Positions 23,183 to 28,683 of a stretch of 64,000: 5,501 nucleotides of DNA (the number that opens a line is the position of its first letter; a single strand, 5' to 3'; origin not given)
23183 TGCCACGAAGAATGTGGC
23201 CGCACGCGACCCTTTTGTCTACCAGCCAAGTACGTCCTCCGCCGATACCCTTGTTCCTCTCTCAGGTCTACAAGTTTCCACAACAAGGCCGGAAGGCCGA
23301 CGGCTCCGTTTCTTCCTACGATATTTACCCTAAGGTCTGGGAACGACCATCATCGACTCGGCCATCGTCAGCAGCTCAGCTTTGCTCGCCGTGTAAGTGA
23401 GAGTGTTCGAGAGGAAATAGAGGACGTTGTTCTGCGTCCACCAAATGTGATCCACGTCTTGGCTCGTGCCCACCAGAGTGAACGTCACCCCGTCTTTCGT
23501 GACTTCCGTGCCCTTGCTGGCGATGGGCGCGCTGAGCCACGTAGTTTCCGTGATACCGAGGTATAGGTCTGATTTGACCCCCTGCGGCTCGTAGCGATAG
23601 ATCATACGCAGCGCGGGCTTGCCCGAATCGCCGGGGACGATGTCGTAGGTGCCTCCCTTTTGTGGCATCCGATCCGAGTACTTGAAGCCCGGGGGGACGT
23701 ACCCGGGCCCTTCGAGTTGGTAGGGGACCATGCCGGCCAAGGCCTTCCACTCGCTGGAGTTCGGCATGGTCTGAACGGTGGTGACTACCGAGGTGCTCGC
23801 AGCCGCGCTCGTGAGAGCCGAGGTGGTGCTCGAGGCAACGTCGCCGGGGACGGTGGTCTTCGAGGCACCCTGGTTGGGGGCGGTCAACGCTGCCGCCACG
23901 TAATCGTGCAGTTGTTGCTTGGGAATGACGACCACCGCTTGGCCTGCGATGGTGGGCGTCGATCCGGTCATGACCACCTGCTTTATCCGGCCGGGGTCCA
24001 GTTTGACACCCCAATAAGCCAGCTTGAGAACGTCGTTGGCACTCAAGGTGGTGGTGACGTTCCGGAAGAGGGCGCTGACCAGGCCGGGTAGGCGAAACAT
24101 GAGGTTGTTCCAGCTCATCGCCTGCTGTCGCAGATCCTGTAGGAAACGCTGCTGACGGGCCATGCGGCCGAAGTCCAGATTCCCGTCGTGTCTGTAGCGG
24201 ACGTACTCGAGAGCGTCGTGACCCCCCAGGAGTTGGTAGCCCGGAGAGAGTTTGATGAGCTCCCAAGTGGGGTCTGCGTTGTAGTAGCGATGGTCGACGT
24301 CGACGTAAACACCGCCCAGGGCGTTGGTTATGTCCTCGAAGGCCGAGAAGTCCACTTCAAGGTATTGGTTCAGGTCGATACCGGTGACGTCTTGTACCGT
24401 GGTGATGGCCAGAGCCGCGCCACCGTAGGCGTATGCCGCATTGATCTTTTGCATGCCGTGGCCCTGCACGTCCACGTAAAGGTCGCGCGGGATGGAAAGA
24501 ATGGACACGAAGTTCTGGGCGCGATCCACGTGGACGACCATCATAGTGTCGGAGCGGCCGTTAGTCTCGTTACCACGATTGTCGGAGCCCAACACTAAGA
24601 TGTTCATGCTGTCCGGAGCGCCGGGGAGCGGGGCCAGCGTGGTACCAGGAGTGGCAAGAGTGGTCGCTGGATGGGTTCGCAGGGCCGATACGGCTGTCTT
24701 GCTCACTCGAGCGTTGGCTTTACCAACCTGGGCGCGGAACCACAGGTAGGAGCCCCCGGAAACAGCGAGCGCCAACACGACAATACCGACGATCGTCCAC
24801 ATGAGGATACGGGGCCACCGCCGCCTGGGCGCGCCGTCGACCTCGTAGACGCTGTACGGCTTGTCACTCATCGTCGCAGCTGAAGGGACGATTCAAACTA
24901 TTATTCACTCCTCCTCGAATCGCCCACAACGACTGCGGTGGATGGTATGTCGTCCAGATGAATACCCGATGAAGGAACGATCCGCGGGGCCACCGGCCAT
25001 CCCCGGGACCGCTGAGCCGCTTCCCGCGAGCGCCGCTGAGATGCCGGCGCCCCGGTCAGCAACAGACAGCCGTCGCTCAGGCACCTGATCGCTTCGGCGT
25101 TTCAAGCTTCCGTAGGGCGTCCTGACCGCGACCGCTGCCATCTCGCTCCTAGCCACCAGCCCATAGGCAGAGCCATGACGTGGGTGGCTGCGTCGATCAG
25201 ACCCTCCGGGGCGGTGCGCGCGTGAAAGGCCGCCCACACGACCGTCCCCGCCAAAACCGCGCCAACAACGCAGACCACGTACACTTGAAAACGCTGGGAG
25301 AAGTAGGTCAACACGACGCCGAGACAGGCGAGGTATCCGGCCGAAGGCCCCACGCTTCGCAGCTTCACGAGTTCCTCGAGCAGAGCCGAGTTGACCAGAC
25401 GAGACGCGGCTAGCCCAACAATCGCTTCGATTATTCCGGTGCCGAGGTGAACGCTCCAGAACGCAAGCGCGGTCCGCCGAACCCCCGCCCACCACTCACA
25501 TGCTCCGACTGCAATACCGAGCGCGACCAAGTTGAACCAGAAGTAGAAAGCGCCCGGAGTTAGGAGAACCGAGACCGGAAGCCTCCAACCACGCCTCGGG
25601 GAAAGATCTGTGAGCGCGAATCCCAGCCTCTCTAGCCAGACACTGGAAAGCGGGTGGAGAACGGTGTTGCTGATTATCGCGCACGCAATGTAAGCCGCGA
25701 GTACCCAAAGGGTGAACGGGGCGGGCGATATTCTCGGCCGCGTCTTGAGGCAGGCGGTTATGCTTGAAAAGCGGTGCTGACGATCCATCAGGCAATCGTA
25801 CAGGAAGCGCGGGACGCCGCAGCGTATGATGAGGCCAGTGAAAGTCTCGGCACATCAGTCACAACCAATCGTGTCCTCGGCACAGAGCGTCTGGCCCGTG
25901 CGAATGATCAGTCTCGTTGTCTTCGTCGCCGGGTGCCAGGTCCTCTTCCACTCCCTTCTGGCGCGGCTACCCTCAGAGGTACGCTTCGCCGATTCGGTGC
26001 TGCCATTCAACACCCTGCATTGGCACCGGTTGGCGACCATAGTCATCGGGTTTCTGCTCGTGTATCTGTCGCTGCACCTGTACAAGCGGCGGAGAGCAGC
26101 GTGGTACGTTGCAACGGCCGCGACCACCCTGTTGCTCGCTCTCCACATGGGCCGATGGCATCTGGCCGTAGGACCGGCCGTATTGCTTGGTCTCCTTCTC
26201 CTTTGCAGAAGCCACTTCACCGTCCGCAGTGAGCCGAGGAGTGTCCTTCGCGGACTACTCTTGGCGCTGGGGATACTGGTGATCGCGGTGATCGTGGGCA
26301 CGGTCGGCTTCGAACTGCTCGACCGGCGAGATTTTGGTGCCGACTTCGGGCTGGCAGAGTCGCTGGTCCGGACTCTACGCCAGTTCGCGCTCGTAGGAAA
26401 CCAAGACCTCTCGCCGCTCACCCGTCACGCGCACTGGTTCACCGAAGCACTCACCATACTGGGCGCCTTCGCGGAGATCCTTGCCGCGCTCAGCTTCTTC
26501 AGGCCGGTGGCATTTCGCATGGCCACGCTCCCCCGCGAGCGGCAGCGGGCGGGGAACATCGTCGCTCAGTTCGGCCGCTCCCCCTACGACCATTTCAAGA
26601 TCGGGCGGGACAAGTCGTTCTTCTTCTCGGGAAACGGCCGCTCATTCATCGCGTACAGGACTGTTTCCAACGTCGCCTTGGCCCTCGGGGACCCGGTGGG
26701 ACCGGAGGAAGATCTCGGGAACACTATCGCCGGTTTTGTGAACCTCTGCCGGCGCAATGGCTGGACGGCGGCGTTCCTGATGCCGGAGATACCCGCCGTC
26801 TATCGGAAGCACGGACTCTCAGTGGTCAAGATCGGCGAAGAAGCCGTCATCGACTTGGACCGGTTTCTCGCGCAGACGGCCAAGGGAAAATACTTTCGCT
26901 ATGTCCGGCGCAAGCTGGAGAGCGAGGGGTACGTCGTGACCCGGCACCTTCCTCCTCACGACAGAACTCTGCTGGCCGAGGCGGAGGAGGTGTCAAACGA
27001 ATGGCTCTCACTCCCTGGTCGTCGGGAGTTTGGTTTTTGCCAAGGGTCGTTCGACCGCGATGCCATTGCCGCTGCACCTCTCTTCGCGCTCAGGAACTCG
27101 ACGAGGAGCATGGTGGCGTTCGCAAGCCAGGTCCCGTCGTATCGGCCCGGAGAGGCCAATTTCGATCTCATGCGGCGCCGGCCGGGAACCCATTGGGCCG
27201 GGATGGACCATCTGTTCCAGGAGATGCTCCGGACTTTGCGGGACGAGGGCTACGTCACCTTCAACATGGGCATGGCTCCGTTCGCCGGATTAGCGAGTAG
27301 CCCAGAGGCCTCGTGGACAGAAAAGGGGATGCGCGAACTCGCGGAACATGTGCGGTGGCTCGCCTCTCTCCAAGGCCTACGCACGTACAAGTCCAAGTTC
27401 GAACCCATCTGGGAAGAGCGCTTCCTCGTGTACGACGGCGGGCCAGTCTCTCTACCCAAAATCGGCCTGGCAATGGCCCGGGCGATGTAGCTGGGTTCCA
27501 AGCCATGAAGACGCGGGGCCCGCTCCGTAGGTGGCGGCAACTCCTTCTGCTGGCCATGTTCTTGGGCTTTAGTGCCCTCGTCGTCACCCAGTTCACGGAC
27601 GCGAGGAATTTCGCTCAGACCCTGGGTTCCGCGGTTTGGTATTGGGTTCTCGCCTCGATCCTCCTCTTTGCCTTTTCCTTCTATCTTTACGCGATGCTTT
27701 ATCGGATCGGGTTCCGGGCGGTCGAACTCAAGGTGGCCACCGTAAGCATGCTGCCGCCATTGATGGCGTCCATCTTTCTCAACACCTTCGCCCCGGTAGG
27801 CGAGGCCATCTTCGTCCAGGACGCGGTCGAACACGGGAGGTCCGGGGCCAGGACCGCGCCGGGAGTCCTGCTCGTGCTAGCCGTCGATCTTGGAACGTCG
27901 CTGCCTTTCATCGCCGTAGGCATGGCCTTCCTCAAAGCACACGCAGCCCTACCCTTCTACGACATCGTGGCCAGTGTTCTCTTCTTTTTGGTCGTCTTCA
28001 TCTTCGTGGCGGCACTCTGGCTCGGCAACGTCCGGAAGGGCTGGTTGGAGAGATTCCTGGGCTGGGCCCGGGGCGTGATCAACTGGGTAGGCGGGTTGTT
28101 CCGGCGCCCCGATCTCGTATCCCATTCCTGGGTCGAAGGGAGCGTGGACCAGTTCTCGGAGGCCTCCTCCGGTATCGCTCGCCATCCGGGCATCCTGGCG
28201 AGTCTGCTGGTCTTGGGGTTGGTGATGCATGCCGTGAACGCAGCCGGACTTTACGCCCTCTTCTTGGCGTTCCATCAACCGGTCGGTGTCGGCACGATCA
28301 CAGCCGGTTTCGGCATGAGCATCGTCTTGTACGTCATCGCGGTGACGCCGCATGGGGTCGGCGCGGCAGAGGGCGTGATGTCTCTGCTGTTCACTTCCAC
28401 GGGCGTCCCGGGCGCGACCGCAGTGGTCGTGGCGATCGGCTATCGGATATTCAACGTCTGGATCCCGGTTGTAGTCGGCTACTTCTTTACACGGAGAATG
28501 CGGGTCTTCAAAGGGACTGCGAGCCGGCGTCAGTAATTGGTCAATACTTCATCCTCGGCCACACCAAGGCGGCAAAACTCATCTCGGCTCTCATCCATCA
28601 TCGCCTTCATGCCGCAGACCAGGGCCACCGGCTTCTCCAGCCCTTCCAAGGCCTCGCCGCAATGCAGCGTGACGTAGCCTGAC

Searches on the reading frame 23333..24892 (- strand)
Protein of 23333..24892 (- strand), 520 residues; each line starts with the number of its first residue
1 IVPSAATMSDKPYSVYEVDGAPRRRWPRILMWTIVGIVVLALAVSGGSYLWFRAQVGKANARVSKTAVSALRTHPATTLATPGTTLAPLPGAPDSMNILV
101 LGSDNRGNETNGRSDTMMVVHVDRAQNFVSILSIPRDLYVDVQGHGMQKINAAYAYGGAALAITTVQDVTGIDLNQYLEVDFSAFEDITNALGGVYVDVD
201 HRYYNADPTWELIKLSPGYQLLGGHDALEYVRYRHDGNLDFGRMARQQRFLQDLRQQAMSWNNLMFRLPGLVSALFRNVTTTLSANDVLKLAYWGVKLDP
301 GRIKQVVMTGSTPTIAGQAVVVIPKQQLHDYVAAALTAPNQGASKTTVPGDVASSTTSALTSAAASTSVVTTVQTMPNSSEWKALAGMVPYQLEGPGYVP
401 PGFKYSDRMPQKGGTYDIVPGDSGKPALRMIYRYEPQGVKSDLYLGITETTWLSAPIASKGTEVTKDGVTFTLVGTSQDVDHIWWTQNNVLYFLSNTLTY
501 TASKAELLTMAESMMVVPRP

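Call 47: search_protein_families(library=pfam, proteins=[window:23333-24892:-], max_evalue=0.001)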
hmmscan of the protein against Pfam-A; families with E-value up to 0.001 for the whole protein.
window:23333-24892:- (520 aa): 1 family
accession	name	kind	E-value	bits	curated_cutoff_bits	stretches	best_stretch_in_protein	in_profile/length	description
PF03816.19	LytR_cpsA_psr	-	1.1e-43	149.4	24.6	1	113-258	1-148/150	LytR_cpsA_psr family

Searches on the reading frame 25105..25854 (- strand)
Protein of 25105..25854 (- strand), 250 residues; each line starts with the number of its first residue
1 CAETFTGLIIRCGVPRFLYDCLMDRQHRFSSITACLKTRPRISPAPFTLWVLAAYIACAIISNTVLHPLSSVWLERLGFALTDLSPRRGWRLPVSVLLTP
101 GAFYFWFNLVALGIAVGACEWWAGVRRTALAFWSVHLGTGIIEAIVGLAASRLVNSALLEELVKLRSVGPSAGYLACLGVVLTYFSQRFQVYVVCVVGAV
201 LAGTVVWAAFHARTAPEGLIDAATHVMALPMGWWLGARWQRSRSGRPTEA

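Call 47: search_protein_families(library=pfam, proteins=[window:25105-25854:-], max_evalue=0.001)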
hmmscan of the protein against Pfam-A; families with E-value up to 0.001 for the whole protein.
window:25105-25854:- (250 aa): 1 family
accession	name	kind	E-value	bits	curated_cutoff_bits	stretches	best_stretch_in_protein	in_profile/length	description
PF01694.28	Rhomboid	-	0.00011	22.8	22.6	1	88-238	3-139/143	Rhomboid domain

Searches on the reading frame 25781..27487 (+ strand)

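Call 28: search_protein_families(library=pfam, proteins=[window:25781-27487:+], max_evalue=0.0001)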
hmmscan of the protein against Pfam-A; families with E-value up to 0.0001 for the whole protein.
window:25781-27487:+ (569 aa): 1 family
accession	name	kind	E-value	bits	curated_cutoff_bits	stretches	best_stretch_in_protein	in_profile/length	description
PF09924.15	LPG_synthase_C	-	6.2e-58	196.7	27.5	1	270-551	14-298/298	Phosphatidylglycerol lysyltransferase, C-terminal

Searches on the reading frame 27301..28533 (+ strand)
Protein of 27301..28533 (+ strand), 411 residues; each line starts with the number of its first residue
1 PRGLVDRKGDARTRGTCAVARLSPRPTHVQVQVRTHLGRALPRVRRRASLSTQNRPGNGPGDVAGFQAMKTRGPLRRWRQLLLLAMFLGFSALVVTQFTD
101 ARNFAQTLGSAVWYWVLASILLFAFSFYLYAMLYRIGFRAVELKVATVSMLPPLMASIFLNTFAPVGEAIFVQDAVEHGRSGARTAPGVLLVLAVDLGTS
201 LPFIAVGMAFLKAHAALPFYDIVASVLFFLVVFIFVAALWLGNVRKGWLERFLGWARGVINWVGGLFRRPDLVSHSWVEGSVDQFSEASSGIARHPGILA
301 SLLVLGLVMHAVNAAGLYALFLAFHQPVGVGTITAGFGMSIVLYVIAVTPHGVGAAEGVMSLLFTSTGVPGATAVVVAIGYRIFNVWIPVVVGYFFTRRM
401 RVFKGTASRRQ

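Call 28: search_protein_families(library=pfam, proteins=[window:27301-28533:+], max_evalue=0.0001)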
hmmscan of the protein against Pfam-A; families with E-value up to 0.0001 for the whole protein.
window:27301-28533:+ (411 aa): 1 family
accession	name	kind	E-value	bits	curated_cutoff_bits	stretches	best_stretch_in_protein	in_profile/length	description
PF03706.18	LPG_synthase_TM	-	8.8e-25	88.2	33.4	1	88-393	12-302/302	Lysylphosphatidylglycerol synthase TM region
